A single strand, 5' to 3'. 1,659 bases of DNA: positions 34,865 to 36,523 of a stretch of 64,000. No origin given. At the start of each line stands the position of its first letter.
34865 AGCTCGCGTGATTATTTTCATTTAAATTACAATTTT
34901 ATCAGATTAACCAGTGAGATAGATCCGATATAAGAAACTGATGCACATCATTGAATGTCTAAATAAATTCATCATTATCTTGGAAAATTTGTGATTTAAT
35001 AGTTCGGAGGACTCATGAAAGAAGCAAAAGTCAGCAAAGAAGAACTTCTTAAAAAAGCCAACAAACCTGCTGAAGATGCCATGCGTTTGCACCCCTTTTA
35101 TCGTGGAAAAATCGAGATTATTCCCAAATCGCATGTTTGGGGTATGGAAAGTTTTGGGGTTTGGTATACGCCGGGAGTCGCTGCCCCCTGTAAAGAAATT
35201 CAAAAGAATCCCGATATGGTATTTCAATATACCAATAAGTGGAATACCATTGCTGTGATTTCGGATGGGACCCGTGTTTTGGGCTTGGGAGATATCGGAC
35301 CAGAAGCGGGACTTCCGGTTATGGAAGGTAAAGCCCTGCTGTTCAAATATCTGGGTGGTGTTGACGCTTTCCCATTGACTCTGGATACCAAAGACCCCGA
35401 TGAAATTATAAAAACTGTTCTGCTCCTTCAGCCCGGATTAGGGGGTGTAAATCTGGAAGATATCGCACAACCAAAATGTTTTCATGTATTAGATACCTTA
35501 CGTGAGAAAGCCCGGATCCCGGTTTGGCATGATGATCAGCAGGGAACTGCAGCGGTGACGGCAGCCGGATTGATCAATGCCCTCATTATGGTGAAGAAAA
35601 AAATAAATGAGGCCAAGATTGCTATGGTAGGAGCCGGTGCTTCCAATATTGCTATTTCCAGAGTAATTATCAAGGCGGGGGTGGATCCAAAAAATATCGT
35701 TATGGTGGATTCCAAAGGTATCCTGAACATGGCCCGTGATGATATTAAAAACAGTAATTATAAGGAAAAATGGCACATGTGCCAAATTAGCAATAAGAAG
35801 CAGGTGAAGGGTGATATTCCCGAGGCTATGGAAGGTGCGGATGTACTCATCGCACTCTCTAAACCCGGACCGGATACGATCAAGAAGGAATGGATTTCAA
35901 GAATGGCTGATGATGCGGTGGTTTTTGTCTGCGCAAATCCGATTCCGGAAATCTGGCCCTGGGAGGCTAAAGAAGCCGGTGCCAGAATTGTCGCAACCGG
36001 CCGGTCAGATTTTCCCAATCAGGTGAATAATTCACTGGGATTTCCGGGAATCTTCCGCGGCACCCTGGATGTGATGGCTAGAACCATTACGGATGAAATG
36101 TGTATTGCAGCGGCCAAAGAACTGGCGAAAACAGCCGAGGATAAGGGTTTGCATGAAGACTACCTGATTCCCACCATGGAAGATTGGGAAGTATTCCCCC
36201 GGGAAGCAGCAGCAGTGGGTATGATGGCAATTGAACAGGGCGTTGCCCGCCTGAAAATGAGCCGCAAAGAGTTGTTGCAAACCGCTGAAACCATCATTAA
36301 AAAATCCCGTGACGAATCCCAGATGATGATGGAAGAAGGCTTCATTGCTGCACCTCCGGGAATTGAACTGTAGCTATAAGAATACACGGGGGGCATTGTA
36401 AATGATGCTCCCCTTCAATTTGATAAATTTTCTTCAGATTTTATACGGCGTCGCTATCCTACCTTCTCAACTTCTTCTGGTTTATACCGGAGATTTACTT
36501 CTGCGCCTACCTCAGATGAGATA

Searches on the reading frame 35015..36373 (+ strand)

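Call 64: search_protein_families(library=pfam, proteins=[window:35015-36373:+], max_evalue=0.00001)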
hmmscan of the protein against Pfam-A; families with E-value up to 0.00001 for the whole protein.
window:35015-36373:+ (452 aa): 2 families
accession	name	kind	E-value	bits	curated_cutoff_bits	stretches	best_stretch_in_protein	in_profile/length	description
PF00390.24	malic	-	5.8e-27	95.1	23.1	1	36-163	7-182/182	Malic enzyme, N-terminal domain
PF03949.21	Malic_M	-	8.4e-23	81.4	23.5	1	176-392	2-243/258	Malic enzyme, NAD binding domain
